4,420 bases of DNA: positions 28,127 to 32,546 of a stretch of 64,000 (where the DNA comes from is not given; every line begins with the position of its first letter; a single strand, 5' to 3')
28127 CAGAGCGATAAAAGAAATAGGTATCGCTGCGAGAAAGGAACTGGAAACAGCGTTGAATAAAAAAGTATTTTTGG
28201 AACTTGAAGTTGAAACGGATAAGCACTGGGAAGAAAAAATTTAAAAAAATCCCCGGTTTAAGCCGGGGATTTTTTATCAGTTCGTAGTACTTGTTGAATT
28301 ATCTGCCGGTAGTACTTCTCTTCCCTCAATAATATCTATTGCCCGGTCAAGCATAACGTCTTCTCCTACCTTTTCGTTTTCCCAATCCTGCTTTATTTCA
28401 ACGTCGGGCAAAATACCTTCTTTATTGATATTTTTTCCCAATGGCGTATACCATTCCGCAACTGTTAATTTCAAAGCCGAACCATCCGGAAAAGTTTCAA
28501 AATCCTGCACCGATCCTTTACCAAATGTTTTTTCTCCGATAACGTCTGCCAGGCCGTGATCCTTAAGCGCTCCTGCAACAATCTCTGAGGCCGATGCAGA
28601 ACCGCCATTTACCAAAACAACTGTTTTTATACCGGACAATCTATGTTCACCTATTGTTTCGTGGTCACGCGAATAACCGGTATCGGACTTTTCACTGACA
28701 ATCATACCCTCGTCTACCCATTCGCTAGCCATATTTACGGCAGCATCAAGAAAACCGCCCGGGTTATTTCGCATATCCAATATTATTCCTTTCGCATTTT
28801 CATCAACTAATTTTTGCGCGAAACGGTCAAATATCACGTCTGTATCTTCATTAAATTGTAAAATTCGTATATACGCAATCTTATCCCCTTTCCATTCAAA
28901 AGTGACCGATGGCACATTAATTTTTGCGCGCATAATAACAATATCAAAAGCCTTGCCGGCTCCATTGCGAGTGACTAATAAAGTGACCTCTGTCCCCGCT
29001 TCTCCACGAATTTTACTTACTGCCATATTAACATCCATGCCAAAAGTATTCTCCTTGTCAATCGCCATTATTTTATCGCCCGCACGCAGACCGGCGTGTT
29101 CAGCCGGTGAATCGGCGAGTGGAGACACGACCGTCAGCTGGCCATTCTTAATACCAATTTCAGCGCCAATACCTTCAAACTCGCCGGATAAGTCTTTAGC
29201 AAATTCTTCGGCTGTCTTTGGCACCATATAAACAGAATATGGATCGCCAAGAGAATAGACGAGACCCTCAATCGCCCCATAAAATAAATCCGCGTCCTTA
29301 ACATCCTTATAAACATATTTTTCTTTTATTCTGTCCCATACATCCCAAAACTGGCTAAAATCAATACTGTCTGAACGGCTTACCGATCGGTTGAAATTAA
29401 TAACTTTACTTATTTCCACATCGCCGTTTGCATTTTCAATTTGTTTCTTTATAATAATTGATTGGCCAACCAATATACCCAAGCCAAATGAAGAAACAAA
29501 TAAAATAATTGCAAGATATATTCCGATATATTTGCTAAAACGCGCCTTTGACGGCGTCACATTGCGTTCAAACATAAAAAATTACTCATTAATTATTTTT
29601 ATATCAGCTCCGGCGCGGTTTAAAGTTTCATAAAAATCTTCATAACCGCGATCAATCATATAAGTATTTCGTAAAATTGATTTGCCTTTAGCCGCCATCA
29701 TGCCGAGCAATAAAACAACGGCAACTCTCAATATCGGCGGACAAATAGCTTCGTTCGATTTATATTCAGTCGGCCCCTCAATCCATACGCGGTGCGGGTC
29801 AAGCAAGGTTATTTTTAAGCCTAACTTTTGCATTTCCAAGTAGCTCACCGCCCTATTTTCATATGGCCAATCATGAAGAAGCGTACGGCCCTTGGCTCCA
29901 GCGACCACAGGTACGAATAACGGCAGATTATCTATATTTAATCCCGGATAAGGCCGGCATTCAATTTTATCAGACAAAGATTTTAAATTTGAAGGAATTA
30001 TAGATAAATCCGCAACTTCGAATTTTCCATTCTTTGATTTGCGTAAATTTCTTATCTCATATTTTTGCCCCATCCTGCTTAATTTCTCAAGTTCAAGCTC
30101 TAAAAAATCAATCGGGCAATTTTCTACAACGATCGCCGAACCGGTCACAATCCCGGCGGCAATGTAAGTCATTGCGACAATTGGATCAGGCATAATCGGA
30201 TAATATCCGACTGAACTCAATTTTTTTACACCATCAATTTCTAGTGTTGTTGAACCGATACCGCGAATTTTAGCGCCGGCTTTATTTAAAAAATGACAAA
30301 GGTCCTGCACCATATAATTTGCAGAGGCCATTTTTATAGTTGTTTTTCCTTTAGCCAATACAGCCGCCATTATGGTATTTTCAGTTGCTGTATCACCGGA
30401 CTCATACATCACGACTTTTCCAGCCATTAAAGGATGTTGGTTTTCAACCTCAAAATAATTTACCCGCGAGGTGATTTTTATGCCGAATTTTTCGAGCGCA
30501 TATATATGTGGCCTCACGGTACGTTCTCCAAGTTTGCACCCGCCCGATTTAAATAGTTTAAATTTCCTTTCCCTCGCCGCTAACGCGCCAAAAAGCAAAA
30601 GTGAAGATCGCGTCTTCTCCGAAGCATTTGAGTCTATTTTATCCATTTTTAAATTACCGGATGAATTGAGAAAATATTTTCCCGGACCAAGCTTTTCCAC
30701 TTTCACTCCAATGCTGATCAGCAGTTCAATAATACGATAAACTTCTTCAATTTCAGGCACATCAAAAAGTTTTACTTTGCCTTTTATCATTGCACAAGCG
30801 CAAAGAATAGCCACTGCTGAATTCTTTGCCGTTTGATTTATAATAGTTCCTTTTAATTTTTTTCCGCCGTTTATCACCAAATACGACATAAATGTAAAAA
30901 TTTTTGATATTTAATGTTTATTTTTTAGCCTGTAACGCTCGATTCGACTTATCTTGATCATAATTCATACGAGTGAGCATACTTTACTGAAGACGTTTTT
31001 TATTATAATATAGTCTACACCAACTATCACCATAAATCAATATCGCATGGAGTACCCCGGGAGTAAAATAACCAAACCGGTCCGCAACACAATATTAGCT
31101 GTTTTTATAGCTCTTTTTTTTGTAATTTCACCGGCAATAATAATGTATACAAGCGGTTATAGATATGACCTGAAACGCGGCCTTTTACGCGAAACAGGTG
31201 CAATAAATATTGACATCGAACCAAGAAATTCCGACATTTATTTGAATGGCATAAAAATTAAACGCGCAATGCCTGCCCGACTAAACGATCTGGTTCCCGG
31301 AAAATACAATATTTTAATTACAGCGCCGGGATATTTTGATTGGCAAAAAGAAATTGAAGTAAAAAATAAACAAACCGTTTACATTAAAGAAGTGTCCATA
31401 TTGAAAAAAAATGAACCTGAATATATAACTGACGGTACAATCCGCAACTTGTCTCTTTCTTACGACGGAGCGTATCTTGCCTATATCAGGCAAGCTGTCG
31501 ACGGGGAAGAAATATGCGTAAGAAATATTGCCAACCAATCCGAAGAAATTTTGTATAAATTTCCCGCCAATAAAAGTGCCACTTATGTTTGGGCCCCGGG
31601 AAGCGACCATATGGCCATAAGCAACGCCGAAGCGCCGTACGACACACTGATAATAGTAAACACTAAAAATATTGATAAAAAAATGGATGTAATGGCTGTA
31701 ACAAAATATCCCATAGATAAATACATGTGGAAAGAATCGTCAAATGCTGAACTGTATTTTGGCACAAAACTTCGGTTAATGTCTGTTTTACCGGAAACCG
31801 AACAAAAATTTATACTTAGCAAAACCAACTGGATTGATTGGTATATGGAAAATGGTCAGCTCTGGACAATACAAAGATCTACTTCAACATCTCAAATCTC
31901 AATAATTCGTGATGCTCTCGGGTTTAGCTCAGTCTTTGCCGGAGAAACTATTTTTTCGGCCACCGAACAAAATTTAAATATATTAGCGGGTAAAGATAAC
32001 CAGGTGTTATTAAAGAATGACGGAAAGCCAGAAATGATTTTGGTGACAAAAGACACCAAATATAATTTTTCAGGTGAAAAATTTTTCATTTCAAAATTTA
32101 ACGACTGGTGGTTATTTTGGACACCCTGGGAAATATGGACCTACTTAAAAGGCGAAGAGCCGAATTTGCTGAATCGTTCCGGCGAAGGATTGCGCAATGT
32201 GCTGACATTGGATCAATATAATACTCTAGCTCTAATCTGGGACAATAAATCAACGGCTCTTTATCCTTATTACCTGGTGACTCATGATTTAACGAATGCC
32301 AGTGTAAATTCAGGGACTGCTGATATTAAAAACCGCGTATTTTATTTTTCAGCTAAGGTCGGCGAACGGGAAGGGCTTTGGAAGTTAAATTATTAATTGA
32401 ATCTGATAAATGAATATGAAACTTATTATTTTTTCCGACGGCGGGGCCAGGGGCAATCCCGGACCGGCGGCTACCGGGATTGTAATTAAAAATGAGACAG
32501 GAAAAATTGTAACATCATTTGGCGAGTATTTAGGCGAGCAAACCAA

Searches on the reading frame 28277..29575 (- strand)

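Call 44: search_protein_families(library=pfam, proteins=[window:28277-29575:-], max_evalue=0.00001)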
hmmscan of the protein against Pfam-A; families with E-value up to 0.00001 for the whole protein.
window:28277-29575:- (432 aa): 5 families
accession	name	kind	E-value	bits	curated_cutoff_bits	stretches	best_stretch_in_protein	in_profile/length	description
PF03572.23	Peptidase_S41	-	7.7e-52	175.6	24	1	232-394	1-165/165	Peptidase family S41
PF17820.7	PDZ_6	-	5.9e-12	45.6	27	1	149-203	2-54/54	PDZ domain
PF22694.1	CtpB_N-like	-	2.7e-11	44.2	27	1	63-120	28-84/85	Activating protease CtpB N-terminal domain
PF00595.29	PDZ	-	6.4e-08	33.3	23.2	1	131-201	9-80/81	PDZ domain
PF13180.12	PDZ_2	-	6.7e-08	33.2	27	1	136-212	3-78/80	PDZ domain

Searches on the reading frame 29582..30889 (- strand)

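Call 44: search_protein_families(library=pfam, proteins=[window:29582-30889:-], max_evalue=0.00001)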
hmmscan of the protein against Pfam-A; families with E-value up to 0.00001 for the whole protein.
window:29582-30889:- (435 aa): 1 family
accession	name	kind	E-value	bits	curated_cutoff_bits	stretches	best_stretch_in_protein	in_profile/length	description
PF00275.25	EPSP_synthase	-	4.3e-47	161.2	22.8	1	7-423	2-417/417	EPSP synthase (3-phosphoshikimate 1-carboxyvinyltransferase)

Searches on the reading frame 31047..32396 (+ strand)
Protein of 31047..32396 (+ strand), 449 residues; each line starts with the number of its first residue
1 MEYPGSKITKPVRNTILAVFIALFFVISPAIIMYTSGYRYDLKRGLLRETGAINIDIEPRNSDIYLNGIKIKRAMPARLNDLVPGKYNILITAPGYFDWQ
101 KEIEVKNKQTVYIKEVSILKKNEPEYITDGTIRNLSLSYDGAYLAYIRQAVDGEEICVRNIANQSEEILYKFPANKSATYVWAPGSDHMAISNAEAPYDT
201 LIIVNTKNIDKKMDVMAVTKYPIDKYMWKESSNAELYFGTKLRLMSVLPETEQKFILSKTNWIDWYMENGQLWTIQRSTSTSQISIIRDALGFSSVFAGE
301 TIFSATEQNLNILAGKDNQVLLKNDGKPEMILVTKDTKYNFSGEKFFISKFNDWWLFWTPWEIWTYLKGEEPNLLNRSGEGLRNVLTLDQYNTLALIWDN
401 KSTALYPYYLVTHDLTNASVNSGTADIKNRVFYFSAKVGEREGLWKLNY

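Call 44: search_protein_families(library=pfam, proteins=[window:31047-32396:+], max_evalue=0.00001)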
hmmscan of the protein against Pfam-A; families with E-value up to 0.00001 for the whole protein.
window:31047-32396:+ (449 aa): 1 family
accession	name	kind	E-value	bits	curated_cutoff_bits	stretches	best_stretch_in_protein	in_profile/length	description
PF08308.17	PEGA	-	1.5e-07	31.7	20.8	1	51-113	2-63/71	PEGA domain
